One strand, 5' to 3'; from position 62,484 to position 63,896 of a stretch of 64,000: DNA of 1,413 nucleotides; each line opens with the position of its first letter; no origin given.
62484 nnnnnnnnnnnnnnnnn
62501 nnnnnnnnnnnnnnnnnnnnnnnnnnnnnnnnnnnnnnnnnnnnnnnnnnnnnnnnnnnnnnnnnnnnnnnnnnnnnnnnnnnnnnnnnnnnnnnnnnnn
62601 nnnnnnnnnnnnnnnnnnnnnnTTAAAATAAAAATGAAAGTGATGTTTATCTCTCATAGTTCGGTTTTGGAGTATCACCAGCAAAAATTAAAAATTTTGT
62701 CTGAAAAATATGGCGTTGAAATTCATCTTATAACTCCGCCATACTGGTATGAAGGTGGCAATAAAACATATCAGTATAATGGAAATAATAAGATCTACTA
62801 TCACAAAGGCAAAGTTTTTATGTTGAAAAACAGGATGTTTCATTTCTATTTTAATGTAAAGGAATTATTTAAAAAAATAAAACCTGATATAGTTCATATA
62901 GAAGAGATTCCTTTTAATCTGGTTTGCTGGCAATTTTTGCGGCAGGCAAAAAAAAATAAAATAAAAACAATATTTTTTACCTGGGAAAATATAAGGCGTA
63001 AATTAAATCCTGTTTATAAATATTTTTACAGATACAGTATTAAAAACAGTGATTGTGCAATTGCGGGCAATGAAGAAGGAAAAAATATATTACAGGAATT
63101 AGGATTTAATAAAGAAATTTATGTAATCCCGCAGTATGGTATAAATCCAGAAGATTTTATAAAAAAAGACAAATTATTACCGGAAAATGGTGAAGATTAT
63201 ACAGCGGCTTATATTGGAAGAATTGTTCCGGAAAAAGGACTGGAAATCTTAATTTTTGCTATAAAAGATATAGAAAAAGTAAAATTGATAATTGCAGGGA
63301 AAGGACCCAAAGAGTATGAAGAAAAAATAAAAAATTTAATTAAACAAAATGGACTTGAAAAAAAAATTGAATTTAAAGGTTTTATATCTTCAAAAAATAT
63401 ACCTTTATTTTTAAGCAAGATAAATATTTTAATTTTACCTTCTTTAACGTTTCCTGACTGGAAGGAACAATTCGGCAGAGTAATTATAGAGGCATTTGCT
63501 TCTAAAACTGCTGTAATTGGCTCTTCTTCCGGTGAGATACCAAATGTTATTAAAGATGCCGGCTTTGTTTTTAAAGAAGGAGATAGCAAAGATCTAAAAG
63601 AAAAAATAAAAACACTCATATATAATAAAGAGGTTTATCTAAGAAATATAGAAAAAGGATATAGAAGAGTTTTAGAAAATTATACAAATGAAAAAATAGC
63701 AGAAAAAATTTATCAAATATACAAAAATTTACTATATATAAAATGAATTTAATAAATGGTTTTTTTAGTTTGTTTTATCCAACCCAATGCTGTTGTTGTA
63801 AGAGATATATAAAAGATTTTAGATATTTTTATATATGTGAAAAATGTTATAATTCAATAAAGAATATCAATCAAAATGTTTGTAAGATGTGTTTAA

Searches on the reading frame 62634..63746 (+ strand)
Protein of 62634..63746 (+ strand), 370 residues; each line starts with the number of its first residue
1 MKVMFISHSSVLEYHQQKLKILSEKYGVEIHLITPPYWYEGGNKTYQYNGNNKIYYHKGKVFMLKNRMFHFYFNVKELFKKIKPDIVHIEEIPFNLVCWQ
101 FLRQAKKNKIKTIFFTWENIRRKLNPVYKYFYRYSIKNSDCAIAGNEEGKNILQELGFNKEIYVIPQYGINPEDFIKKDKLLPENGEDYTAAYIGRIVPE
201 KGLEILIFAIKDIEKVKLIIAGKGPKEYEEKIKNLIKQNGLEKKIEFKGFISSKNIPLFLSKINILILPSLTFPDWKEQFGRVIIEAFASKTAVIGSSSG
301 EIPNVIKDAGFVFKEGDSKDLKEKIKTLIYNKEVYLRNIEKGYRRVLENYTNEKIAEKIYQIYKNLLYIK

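Call 46: search_protein_families(library=pfam, max_evalue=0.00001, proteins=[window:62634-63746:+])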
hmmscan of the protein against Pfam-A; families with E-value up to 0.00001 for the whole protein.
window:62634-63746:+ (370 aa): 3 families
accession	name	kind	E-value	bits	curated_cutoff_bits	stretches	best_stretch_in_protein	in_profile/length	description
PF00534.26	Glycos_transf_1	-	6.2e-33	114.2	26.4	1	179-344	6-171/172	Glycosyl transferases group 1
PF13692.12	Glyco_trans_1_4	-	1.5e-25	90.6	27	1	191-329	4-140/142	Glycosyl transferases group 1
PF13439.12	Glyco_transf_4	-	1.1e-10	42.2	28.5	1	26-166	18-163/170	Glycosyltransferase Family 4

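Call 70: find_encoding_contigs(protein=window:62634-63746:+, flank=10000, max_places=6)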
Protein window:62634-63746:+ (370 aa): no gene with exactly this product is on record in the collection.
